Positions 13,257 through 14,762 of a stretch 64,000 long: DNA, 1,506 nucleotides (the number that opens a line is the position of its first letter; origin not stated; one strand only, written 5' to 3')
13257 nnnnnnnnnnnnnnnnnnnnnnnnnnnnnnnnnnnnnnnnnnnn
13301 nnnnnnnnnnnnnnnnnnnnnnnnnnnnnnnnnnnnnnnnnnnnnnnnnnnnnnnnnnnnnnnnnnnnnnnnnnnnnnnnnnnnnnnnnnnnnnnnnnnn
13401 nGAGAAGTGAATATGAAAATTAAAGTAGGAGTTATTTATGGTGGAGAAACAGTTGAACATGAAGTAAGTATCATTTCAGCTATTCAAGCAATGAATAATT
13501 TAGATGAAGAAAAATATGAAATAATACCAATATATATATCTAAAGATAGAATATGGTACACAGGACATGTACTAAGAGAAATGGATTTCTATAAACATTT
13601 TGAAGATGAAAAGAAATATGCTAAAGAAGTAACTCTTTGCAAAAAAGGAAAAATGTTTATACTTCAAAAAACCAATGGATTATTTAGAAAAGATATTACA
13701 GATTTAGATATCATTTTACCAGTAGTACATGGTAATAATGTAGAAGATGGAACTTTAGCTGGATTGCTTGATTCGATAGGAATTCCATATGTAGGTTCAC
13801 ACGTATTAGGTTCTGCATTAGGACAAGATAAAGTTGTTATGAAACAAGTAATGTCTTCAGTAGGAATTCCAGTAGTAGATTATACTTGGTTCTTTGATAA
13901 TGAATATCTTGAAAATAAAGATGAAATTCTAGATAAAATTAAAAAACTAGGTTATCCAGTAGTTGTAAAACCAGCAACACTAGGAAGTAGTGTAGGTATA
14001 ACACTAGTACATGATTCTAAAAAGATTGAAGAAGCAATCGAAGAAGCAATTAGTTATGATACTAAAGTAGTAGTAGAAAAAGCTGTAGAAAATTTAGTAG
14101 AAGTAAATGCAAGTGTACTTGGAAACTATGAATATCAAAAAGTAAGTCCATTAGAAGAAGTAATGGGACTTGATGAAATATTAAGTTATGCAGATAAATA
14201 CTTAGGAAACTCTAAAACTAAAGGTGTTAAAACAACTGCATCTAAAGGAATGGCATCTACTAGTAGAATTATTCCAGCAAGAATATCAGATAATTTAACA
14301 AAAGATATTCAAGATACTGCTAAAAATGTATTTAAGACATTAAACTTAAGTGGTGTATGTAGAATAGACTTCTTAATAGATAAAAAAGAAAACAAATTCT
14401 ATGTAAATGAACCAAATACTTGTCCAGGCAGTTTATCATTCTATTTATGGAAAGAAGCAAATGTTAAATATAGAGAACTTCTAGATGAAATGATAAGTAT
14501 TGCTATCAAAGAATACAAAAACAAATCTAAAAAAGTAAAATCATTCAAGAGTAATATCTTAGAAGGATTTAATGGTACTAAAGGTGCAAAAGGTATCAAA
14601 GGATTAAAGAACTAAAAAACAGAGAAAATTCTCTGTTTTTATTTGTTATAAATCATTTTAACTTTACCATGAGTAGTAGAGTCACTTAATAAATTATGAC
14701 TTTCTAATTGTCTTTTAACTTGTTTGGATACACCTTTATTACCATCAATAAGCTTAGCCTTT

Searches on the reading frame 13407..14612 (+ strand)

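Call 62: search_protein_families(library=ncbifam, proteins=[window:13407-14612:+], max_evalue=0.00001)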
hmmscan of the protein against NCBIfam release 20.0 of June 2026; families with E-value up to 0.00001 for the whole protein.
window:13407-14612:+ (402 aa): 56 families (the best 25 are shown)
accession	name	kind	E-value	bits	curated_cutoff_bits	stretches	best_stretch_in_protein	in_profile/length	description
NF002528.0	PRK01966.1-4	subfamily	5.5e-90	301.8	262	1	2-372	2-364/366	D-alanine--D-alanine ligase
NF002526.0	PRK01966.1-2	equivalog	1.8e-80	270.6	449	1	3-377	2-358/362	D-alanine--D-alanine ligase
TIGR01205.1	D_ala_D_alaTIGR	subfamily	1.9e-78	263.7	245.65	1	6-364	1-315/318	D-alanine--D-alanine ligase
NF002527.0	PRK01966.1-3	equivalog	9.2e-67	225.6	310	1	3-371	1-329/332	D-alanine--D-alanine ligase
NF000091.3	D_ala_D_ser_VanG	exception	4.2e-65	219.9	495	1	6-366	2-343/344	D-alanine--D-serine ligase VanG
NF002525.0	PRK01966.1-1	equivalog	1.1e-64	218.6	457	1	3-373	2-357/364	D-alanine--D-alanine ligase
NF011168.0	PRK14570.1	equivalog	9.5e-61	206.2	505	1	3-378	1-358/364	D-alanyl-alanine synthetase A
NF000207.3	D_ala_D_ser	equivalog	3.8e-58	197.2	520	1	6-367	2-340/342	D-alanine--D-serine ligase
NF002529.0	PRK01966.1-5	equivalog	2.6e-56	191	472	1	5-373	4-343/348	D-alanine--D-alanine ligase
NF002378.0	PRK01372.1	subfamily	7.7e-56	189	243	1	99-367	58-302/305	D-alanine--D-alanine ligase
NF000206.1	D_ala_D_lac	equivalog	1.2e-53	182.3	550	1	3-368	2-342/342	D-alanine--(R)-lactate ligase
NF011171.0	PRK14573.1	equivalog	1e-51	175.8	1015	1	4-376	451-796/809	bifunctional UDP-N-acetylmuramate--L-alanine ligase/D-alanine--D-alanine ligase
NF011170.0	PRK14572.1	equivalog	2e-47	162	489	1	4-368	1-347/351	D-alanyl-alanine synthetase A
NF000372.1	D_ala_D_lac_VanI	exception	7.2e-47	160.4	700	1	4-366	3-340/341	D-alanine--(R)-lactate ligase VanI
NF012215.1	D_ala_D_lac_VanD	exception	7.3e-47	160.3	700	1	3-368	2-342/343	D-alanine--(R)-lactate ligase VanD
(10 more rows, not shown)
